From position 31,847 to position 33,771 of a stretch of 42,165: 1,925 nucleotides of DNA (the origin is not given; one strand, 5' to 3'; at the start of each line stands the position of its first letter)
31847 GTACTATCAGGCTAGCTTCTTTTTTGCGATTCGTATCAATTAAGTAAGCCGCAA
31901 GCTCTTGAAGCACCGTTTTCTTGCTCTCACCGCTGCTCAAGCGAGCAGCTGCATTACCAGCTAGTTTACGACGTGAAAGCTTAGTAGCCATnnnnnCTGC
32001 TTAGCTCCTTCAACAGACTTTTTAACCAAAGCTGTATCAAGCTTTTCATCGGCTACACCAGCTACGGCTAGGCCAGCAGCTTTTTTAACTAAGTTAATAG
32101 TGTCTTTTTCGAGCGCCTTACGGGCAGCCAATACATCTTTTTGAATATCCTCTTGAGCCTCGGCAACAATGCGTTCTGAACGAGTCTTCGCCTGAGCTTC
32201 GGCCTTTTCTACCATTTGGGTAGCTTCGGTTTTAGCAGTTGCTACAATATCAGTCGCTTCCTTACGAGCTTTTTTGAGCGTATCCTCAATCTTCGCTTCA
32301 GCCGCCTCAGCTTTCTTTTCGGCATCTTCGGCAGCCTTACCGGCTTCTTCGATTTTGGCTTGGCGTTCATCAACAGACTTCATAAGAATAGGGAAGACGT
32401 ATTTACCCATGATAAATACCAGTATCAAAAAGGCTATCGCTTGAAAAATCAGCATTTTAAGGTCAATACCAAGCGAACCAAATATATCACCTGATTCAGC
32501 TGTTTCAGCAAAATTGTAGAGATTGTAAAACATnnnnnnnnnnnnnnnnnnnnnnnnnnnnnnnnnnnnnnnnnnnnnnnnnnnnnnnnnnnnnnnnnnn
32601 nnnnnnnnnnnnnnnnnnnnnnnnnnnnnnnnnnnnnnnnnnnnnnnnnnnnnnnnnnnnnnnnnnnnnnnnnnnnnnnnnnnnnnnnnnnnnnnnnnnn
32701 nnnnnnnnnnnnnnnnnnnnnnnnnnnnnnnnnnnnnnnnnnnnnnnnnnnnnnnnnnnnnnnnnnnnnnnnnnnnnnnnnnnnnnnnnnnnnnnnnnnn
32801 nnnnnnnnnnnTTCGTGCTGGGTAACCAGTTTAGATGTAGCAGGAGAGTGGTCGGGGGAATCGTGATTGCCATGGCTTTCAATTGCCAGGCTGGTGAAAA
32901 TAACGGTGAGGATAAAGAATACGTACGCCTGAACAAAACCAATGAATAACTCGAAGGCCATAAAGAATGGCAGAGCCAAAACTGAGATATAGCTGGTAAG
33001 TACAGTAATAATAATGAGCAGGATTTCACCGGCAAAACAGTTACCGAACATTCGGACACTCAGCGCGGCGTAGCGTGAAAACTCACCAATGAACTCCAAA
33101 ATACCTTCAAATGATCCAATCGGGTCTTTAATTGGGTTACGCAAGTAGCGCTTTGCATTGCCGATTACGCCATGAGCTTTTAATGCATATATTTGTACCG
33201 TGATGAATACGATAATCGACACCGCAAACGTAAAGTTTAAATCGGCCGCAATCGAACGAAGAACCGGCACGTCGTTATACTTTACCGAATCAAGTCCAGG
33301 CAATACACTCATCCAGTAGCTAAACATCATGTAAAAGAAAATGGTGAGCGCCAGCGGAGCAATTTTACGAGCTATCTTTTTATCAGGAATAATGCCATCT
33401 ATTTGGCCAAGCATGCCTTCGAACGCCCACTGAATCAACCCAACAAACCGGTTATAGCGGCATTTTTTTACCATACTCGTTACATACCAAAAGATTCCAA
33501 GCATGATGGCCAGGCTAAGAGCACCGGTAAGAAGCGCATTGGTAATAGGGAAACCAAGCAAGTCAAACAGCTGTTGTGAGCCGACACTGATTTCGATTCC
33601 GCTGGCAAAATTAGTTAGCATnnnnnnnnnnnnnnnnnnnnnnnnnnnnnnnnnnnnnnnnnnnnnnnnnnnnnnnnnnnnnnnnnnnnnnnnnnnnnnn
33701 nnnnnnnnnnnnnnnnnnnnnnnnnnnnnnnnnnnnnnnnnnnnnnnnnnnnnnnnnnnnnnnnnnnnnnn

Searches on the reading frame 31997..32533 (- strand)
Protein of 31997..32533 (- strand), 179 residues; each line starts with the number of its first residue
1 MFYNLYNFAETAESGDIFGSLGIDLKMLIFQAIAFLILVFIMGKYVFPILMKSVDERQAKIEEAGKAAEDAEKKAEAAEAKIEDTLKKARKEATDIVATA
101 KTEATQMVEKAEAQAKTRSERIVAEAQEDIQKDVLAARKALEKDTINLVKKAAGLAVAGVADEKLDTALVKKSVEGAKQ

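Call 84: search_protein_families(library=pfam, proteins=[window:31997-32533:-], max_evalue=0.001)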
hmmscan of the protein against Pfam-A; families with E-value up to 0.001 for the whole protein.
window:31997-32533:- (179 aa): 1 family
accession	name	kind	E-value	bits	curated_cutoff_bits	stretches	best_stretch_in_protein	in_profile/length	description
PF00430.23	ATP-synt_B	-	7.2e-23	81.6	28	1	28-153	2-127/132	ATP synthase B/B' CF(0)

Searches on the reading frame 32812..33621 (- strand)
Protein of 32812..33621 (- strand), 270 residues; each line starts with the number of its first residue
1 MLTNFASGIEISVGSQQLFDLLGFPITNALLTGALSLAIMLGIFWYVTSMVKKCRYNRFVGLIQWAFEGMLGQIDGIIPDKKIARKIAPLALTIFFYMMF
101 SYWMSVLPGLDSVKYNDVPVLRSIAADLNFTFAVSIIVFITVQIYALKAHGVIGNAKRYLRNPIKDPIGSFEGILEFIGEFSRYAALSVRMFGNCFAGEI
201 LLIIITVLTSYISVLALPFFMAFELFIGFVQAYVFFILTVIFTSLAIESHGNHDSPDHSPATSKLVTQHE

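Call 84: search_protein_families(library=pfam, proteins=[window:32812-33621:-], max_evalue=0.001)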
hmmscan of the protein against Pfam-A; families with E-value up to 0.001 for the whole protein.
window:32812-33621:- (270 aa): 1 family
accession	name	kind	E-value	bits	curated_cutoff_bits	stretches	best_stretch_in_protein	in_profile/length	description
PF00119.25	ATP-synt_A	-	4.9e-38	131.6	33.9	1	33-243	4-216/217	ATP synthase A chain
